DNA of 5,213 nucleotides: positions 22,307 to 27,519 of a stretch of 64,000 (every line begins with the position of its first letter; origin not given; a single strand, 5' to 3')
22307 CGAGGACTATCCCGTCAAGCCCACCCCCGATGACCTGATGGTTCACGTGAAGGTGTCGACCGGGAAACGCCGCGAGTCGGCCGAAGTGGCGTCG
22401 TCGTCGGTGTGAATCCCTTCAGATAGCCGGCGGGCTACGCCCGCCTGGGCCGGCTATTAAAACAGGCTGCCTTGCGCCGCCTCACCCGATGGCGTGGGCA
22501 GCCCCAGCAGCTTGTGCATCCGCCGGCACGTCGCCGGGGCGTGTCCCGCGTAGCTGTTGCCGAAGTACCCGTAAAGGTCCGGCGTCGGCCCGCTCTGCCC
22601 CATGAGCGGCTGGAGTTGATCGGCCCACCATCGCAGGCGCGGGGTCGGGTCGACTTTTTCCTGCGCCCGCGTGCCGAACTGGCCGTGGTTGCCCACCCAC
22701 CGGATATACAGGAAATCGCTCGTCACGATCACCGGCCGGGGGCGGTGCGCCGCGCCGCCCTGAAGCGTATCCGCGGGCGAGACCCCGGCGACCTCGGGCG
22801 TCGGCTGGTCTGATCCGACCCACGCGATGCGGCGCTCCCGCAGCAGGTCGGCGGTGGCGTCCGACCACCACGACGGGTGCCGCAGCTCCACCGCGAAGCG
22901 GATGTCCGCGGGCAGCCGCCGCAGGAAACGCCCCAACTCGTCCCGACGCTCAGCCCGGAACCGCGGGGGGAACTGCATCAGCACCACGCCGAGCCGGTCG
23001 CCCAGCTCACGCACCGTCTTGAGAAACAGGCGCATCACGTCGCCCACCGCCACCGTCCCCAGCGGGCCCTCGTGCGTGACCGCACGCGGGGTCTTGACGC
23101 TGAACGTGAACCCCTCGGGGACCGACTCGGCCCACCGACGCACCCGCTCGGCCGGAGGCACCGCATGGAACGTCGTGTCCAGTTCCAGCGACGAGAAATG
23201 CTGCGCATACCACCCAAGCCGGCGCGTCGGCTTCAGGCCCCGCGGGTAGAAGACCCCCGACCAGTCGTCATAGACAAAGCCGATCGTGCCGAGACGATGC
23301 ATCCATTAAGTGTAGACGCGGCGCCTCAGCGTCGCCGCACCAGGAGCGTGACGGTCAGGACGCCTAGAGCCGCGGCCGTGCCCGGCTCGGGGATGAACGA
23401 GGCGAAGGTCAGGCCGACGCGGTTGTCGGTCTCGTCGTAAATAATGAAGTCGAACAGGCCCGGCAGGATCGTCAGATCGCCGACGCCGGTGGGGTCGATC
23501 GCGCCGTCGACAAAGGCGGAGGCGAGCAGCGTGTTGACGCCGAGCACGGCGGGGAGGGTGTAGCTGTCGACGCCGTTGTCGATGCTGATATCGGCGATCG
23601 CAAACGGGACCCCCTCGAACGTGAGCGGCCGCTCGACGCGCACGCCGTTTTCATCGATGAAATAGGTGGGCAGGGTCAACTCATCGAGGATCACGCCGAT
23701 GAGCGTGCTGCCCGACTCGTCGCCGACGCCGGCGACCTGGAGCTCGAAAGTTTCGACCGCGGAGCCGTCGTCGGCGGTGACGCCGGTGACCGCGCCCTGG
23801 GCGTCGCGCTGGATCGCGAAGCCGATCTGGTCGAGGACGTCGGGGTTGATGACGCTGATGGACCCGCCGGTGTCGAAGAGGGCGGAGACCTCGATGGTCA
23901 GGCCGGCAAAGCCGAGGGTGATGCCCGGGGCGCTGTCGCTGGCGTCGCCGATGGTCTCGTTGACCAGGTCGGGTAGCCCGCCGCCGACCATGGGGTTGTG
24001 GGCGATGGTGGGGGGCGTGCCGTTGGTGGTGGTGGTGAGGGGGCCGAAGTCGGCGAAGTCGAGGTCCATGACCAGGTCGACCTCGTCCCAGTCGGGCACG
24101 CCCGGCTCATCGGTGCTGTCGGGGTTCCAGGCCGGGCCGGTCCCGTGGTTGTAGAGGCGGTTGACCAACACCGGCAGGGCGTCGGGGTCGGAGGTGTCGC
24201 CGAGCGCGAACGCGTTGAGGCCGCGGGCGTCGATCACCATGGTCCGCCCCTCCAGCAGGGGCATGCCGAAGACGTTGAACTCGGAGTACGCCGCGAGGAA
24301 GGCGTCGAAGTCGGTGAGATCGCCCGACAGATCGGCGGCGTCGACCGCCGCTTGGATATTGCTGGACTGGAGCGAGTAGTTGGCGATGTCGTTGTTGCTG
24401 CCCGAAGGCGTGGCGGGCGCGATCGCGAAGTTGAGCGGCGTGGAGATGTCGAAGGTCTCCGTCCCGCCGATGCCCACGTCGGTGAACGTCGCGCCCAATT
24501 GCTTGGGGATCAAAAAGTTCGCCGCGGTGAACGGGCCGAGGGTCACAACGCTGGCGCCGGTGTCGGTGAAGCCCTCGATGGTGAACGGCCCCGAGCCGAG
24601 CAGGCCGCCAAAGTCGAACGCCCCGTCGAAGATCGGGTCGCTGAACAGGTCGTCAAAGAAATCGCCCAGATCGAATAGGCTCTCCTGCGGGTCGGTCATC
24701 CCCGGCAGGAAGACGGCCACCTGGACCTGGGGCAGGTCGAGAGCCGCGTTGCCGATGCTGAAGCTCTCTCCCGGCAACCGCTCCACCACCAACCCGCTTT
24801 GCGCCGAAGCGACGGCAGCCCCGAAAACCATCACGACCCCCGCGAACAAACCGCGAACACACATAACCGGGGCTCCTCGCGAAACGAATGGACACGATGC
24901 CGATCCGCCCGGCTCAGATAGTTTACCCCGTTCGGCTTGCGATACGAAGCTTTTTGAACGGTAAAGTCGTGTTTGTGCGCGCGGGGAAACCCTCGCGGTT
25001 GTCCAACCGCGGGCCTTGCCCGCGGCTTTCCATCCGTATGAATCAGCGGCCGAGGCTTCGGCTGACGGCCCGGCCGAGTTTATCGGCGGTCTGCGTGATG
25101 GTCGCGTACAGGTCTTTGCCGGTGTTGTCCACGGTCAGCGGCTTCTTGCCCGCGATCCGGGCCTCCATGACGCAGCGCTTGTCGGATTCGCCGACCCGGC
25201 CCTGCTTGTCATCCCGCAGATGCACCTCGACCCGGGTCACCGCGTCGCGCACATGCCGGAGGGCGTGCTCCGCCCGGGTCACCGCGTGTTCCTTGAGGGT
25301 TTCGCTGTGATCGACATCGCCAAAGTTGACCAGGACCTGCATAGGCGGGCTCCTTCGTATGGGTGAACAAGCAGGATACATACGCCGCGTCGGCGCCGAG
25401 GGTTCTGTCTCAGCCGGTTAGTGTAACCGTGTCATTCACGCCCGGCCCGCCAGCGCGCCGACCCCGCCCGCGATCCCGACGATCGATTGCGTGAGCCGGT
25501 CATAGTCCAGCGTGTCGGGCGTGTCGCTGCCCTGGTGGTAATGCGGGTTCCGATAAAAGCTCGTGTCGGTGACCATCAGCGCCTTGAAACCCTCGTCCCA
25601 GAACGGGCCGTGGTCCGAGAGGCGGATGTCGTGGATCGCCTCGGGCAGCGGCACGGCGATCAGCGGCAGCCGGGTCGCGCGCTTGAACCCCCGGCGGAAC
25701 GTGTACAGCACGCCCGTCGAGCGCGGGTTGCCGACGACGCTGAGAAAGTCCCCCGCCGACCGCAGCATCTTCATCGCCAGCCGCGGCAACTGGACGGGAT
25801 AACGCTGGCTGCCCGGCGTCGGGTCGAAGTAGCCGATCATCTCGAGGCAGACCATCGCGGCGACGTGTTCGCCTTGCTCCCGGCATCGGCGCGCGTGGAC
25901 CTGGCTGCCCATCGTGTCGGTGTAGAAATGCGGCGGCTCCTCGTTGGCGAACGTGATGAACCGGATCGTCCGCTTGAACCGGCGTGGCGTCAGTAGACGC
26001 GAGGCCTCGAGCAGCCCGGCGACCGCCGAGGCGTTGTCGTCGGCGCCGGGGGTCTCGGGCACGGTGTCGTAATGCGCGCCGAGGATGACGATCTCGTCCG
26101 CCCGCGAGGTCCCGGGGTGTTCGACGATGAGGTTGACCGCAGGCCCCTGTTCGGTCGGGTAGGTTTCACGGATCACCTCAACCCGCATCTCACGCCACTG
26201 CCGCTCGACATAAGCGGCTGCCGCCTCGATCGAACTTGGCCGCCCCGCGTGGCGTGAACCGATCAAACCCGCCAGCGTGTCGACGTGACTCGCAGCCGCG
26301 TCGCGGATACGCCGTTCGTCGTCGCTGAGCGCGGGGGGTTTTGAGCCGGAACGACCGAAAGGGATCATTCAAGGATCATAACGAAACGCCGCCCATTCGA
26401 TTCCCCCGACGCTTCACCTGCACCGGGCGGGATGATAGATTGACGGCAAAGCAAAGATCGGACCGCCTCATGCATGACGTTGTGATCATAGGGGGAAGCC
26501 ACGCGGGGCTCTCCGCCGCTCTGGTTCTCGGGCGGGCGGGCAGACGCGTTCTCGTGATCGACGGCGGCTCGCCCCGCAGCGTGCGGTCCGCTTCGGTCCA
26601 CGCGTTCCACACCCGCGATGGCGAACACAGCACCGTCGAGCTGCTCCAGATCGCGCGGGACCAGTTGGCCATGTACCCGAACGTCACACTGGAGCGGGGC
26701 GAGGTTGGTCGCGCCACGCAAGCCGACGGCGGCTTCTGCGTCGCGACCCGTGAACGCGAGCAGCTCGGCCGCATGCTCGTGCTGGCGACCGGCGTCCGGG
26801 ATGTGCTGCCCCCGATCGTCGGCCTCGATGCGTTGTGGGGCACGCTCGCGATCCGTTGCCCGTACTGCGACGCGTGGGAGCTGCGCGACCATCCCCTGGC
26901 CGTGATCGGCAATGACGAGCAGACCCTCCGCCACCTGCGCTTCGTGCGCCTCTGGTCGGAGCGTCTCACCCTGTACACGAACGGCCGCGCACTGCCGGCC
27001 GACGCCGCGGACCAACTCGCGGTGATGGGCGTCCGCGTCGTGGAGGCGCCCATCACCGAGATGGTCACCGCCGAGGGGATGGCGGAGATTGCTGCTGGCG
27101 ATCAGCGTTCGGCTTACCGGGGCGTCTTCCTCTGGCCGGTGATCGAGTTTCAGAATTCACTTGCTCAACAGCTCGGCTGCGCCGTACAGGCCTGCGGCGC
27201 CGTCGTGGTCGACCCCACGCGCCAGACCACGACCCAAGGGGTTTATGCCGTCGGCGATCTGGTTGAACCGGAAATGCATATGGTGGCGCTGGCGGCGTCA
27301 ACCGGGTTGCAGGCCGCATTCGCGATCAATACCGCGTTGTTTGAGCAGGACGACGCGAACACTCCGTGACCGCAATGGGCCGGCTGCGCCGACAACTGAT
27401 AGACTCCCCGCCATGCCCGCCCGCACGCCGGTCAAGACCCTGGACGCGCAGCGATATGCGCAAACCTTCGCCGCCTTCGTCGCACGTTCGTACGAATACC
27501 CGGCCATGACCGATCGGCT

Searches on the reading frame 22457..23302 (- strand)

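Call 66: search_protein_families(library=pfam, proteins=[window:22457-23302:-], max_evalue=0.001)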
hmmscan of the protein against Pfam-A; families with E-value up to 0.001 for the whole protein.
window:22457-23302:- (281 aa): 1 family
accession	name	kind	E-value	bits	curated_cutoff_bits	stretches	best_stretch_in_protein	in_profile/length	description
PF01904.24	DUF72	-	7.8e-59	199.8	25.3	1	19-264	1-216/217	Protein of unknown function DUF72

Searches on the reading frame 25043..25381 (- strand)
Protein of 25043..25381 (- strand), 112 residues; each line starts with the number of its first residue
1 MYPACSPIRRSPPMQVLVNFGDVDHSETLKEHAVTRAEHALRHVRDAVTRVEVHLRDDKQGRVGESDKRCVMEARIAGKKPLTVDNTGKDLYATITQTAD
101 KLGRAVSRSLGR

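Call 66: search_protein_families(library=pfam, proteins=[window:25043-25381:-], max_evalue=0.001)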
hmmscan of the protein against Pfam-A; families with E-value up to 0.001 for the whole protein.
window:25043-25381:- (112 aa): 1 family
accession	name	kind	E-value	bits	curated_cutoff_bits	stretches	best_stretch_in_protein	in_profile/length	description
PF02482.25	Ribosomal_S30AE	-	6.5e-10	40.1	23.7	1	19-109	4-83/88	Sigma 54 modulation protein / S30EA ribosomal protein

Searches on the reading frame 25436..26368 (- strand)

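Call 66: search_protein_families(library=pfam, proteins=[window:25436-26368:-], max_evalue=0.001)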
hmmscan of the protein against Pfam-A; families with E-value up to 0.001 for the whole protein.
window:25436-26368:- (310 aa): 2 families
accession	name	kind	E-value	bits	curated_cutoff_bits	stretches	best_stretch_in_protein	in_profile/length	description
PF04389.22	Peptidase_M28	-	1.4e-29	103.6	21.3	1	79-294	1-184/193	Peptidase family M28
PF01546.33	Peptidase_M20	-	5.7e-06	26.8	24.6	1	95-173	1-93/206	Peptidase family M20/M25/M40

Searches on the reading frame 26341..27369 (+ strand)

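Call 66: search_protein_families(library=pfam, proteins=[window:26341-27369:+], max_evalue=0.001)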
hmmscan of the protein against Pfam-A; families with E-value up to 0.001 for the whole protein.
window:26341-27369:+ (342 aa): 6 families
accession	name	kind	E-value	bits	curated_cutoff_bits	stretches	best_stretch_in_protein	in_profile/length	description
PF07992.20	Pyr_redox_2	-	1.4e-20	74.4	26.1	1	45-318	1-287/291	Pyridine nucleotide-disulphide oxidoreductase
PF01494.25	FAD_binding_3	-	2.7e-05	24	22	1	46-83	3-40/349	FAD binding domain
PF13738.12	Pyr_redox_3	-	3.7e-05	23.6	30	0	42-84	162-204/305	Pyridine nucleotide-disulphide oxidoreductase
PF00890.30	FAD_binding_2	-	3.7e-05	23.5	20.4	1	46-83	1-38/414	FAD binding domain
PF03486.20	HI0933_like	-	0.0003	20.8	50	0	45-76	1-32/244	HI0933-like protein Rossmann domain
PF01266.30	DAO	-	0.00065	19.8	27.9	0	46-148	1-108/353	FAD dependent oxidoreductase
